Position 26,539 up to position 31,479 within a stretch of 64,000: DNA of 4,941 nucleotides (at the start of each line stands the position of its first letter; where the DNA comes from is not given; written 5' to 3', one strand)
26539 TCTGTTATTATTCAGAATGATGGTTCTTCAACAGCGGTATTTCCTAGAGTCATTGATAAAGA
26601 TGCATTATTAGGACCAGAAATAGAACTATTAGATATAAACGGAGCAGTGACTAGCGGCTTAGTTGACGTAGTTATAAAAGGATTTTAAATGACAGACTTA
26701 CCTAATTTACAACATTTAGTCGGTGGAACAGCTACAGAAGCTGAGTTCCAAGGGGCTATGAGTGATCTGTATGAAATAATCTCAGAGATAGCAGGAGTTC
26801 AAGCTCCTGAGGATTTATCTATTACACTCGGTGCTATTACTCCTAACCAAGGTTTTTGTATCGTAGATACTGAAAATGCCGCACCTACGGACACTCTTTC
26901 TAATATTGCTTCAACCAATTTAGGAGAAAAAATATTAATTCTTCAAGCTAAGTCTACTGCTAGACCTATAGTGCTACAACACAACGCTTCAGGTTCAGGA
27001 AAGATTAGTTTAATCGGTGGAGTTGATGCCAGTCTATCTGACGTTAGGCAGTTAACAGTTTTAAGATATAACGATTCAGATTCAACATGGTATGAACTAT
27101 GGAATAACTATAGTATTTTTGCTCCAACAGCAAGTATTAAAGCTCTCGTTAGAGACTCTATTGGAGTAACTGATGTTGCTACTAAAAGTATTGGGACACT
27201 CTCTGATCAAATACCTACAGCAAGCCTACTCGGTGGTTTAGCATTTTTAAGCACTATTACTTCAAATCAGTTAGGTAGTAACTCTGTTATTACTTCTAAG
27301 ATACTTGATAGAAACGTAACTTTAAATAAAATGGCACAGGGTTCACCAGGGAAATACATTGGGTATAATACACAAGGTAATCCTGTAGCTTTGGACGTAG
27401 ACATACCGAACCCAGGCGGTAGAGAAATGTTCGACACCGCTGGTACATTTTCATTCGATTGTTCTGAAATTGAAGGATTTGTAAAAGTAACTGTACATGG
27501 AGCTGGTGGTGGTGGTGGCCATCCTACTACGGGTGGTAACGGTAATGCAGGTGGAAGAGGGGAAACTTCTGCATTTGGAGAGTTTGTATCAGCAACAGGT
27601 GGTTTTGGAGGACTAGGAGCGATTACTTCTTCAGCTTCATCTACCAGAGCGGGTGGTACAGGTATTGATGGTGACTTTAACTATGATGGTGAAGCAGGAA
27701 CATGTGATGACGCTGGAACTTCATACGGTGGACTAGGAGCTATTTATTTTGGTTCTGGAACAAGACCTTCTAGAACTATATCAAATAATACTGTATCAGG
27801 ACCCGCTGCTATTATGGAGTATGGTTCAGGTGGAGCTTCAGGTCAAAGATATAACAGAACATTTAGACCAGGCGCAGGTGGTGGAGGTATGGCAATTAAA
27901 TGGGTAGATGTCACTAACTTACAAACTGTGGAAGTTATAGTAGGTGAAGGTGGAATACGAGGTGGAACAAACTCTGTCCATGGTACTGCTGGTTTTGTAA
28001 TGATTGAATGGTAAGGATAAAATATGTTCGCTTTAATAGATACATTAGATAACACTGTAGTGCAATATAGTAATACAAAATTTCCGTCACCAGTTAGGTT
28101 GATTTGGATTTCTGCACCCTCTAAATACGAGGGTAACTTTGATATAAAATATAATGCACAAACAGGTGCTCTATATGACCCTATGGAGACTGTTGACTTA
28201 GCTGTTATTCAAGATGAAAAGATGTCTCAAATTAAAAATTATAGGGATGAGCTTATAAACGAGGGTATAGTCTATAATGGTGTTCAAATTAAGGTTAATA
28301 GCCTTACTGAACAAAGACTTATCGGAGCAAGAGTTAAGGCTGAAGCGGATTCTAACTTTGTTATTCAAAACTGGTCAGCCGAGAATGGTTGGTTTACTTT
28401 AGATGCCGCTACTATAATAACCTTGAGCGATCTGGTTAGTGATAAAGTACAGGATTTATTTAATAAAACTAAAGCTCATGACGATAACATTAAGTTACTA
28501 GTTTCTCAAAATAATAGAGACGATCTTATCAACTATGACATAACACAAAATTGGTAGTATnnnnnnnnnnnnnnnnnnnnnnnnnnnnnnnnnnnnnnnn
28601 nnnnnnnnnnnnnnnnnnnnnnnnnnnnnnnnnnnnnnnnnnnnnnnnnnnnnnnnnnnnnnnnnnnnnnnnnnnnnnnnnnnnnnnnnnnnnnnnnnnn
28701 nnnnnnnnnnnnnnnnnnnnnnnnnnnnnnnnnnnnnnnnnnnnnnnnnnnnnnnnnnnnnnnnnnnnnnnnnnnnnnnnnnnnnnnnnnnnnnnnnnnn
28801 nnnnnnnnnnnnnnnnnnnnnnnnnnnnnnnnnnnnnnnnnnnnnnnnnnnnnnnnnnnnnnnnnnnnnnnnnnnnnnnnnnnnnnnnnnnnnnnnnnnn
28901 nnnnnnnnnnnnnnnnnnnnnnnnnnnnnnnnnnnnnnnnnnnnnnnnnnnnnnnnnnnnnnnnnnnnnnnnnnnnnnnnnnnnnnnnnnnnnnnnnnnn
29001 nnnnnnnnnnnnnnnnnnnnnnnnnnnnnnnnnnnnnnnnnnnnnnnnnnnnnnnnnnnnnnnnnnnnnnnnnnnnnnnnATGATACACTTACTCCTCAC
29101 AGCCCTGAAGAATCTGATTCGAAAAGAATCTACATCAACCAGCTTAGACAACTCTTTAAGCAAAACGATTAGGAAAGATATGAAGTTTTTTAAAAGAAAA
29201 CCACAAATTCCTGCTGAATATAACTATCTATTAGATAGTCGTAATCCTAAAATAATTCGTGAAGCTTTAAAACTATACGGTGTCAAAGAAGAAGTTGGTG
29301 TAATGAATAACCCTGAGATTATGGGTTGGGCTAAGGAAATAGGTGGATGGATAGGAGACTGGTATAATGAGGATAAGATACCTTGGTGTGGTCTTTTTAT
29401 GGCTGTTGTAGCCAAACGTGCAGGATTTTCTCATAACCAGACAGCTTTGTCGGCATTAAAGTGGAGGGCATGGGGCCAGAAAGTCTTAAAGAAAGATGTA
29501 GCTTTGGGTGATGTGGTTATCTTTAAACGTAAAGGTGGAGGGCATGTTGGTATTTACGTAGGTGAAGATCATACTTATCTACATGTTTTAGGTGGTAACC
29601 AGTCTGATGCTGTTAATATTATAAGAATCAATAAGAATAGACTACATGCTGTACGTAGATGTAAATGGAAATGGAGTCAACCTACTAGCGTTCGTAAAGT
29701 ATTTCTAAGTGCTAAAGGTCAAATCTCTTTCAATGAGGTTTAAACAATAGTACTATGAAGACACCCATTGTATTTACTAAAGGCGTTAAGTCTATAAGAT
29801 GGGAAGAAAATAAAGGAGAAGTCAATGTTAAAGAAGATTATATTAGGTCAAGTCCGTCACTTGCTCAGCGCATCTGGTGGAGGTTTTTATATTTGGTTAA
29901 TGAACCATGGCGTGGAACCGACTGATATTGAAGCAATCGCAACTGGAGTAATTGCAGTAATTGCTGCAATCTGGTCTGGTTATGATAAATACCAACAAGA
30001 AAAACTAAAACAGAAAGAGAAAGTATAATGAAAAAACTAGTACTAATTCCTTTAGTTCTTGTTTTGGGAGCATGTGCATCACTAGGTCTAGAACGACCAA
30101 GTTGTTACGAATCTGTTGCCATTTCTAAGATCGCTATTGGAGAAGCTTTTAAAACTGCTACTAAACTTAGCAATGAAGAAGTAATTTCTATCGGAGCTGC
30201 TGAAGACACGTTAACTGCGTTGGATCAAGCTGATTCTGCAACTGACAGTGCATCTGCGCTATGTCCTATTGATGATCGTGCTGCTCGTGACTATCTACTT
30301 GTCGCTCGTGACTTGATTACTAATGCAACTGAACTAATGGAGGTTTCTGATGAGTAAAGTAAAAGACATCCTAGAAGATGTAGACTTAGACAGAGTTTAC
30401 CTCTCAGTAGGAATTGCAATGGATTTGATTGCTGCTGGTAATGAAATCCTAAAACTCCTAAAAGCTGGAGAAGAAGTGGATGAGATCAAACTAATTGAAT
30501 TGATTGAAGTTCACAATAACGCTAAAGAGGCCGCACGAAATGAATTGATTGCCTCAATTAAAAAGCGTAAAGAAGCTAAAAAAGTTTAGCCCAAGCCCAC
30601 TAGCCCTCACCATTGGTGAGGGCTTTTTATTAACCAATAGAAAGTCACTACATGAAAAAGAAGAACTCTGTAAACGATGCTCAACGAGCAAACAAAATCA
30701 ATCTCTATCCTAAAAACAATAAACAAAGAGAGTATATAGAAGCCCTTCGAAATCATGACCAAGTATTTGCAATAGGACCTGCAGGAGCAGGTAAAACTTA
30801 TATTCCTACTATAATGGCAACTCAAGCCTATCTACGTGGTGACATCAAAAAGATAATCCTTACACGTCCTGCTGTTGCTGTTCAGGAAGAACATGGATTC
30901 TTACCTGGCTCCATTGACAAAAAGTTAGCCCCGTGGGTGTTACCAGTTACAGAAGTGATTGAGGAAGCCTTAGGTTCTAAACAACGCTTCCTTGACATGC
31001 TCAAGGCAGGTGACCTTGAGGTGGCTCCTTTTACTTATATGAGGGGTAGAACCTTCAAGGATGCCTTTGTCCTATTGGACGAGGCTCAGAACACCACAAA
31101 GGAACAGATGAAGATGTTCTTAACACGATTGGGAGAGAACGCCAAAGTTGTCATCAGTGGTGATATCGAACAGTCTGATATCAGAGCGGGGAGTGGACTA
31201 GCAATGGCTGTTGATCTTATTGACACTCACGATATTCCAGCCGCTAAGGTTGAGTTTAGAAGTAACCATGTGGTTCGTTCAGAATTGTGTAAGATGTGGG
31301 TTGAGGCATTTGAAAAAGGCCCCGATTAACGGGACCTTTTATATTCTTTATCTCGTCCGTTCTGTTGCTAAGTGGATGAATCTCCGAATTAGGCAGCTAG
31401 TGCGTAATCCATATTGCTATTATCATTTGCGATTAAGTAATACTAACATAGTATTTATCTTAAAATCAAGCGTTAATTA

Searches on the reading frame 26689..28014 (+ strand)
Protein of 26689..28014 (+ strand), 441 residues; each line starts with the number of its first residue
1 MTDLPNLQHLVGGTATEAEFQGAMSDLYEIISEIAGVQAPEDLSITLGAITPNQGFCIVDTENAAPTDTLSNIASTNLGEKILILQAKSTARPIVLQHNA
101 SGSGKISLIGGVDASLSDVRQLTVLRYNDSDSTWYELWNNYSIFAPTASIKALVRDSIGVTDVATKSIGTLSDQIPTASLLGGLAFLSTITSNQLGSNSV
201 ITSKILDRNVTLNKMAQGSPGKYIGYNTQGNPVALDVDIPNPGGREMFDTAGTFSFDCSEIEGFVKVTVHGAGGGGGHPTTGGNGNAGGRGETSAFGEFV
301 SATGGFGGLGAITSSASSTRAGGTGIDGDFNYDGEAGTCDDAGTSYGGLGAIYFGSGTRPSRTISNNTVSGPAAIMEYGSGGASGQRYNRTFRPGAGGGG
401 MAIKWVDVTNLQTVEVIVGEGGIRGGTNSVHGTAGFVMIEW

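Call 37: find_related_loci(query=window:26689-28014:+, collection=viral_contigs, flank=10000)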
Query window:26689-28014:+ (441 aa) in viral_contigs; peptide patterns used: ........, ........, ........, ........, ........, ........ (x = any residue, [..] = any of these).
28 stretches matched a pattern; 25 encode a relative of the query (tblastn E <= 1e-3); 25 distinct loci.
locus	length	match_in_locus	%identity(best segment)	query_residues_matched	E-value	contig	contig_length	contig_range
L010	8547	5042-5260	38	141-221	3e-6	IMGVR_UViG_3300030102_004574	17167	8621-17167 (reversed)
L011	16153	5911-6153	34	144-221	3e-5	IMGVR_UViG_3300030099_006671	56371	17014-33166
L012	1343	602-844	34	144-221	2e-5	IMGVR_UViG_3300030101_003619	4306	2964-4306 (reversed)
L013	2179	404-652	36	141-221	4e-5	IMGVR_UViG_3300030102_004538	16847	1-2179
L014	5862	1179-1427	36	141-221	5e-5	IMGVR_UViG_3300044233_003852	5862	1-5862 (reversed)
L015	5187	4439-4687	36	141-221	5e-5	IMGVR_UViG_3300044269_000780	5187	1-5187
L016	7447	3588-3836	36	141-221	5e-5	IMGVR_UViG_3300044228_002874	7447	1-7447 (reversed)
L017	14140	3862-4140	33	141-221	7e-5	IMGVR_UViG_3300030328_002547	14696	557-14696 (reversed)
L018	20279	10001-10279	34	141-221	1e-4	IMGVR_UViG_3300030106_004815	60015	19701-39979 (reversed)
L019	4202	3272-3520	33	141-221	1e-4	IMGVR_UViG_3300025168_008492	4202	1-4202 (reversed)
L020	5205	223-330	50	186-221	2e-4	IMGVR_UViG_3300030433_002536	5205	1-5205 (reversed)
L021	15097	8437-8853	28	144-278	2e-4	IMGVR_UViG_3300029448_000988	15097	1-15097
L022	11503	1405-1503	55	189-221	2e-4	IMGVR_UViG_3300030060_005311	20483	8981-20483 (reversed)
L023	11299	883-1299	28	144-278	2e-4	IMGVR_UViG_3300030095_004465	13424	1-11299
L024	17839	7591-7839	30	141-221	4e-4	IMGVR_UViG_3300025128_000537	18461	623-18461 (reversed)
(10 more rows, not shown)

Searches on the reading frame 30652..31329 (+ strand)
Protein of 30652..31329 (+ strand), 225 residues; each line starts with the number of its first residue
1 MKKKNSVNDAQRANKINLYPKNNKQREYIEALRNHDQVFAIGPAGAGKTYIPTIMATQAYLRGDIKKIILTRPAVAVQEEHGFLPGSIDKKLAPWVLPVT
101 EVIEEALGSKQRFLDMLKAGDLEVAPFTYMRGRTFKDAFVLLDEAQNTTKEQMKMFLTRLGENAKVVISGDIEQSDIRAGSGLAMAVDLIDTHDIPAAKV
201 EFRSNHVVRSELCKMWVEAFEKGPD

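Call 21: search_protein_families(library=pfam, proteins=[window:30652-31329:+], max_evalue=0.01)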
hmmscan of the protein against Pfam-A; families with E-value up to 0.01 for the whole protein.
window:30652-31329:+ (225 aa): 6 families
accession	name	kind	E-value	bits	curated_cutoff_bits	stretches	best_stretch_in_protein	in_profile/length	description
PF02562.22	PhoH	-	4.5e-67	226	27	1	18-221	2-205/205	PhoH-like protein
PF13604.12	AAA_30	-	3.5e-10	40.4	27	1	22-186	3-140/191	AAA domain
PF13245.12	AAA_19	-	4.8e-07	30.4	25.1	1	25-175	1-129/134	AAA domain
PF00580.27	UvrD-helicase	-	0.00025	21.3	23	0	138-175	214-251/271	UvrD/REP helicase N-terminal domain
PF00270.35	DEAD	-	0.00089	19.5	26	1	24-71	3-51/167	DEAD/DEAH box helicase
PF01695.23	IstB_IS21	-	0.0035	17.3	24.1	1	31-63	88-120/238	IstB-like ATP binding protein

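Call 29: search_dna_similar(query=window:30652-31329:+, collection=phages, mode=protein, max_rows=40)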
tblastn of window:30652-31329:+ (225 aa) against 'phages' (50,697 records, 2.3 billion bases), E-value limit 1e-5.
Records with a match: 3783; places in all: 3786; records where one place covers at least 80% of the query: 2312.
Best place of each record, by identity: <60% 3783.
By first word of the organism name: Vibrio 559; Escherichia 513; Salmonella 459; Synechococcus 369; Staphylococcus 323; Klebsiella 307; Bacillus 244; Pseudomonas 125; Rheinheimera 115; Cyanophage 65; and 87 more.
By host as written in the record: - 849; Escherichia coli 180; Klebsiella pneumoniae 130; Rheinheimera sp. BAL341 115; Synechococcus 107; Staphylococcus aureus 89; Salmonella enterica subsp. enterica serovar Enteritidis PT1 60; Salmonella enterica 50; and 780 more.
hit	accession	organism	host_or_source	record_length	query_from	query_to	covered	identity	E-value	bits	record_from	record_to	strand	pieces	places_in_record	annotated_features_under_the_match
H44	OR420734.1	Roseobacter phage CRP-804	Paracoccaceae bacterium strain FZCC0196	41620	3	220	97%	49.1%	5e-64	220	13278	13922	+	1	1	nucleoside triphosphate hydrolase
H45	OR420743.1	Roseobacter phage CRP-125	Paracoccaceae bacterium strain FZCC0023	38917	1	220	98%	48.5%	6e-67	228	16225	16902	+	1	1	PhoH family protein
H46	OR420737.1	Roseobacter phage CRP-171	Paracoccaceae bacterium strain FZCC0023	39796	17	220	91%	52.0%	4e-67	229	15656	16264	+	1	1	nucleoside triphosphate hydrolase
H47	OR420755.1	Roseobacter phage CRP-113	Paracoccaceae bacterium strain FZCC0023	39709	17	220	91%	51.5%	1e-66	227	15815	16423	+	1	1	PhoH family protein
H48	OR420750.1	Roseobacter phage CRP-361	Paracoccaceae bacterium strain FZCC0042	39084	1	221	98%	46.5%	8e-62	213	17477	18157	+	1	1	PhoH family protein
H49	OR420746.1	Roseobacter phage CRP-227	Paracoccaceae bacterium strain FZCC0040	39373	1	221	98%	46.5%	8e-62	213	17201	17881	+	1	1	PhoH family protein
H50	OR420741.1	Roseobacter phage CRP-118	Paracoccaceae bacterium strain FZCC0023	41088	4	220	96%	47.2%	9e-61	210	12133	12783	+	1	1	PhoH family protein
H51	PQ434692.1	Stenotrophomonas phage ANB28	Stenotrophomonas maltophilia B28B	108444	18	220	90%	49.3%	4e-49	177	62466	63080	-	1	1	phosphate starvation-inducible protein PhoH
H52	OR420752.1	Roseobacter phage CRP-403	Paracoccaceae bacterium strain FZCC0037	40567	18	220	90%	49.3%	1e-60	210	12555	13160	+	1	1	PhoH family protein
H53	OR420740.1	Roseobacter phage CRP-114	Paracoccaceae bacterium strain FZCC0023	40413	1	221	98%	44.7%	1e-59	207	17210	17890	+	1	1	PhoH family protein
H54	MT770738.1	Rhizobium phage B1VFA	Rhizobium leguminosarum VF39SM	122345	20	221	90%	48.3%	1e-49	179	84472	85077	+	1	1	phosphate starvation-inducible protein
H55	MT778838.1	Rhizobium phage V1VFA-S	-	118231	20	221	90%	48.3%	6e-49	176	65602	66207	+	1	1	phosphate starvation-inducible protein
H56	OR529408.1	Stenotrophomonas phage BUCTxx99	Stenotrophomonas maltophilia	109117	18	220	90%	47.8%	4e-47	171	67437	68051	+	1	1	PhoH family protein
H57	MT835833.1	Bacteriophage sp.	human fecal samples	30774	1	222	99%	43.6%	2e-50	181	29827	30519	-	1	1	record has no annotation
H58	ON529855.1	Brevundimonas phage vB_BpoS-Domovoi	Brevundimonas pondensis EIF1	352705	18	220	90%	47.6%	2e-48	175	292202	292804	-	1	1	PhoH-like protein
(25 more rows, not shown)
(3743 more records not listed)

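Call 38: find_related_loci(query=window:30652-31329:+, collection=viral_contigs, flank=10000)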
Query window:30652-31329:+ (225 aa) in viral_contigs; peptide patterns used: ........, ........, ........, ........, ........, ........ (x = any residue, [..] = any of these).
9 stretches matched a pattern; 5 encode a relative of the query (tblastn E <= 1e-3); 5 distinct loci.
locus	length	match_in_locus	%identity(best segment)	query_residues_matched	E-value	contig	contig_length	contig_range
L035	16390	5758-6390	50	11-222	2e-71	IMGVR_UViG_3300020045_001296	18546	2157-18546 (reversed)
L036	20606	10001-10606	44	22-224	5e-53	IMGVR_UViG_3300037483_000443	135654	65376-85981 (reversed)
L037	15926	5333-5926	45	25-224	7e-51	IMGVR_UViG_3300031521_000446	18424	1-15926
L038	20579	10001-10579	44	22-214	1e-49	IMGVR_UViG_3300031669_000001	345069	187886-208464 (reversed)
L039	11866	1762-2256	41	18-177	8e-39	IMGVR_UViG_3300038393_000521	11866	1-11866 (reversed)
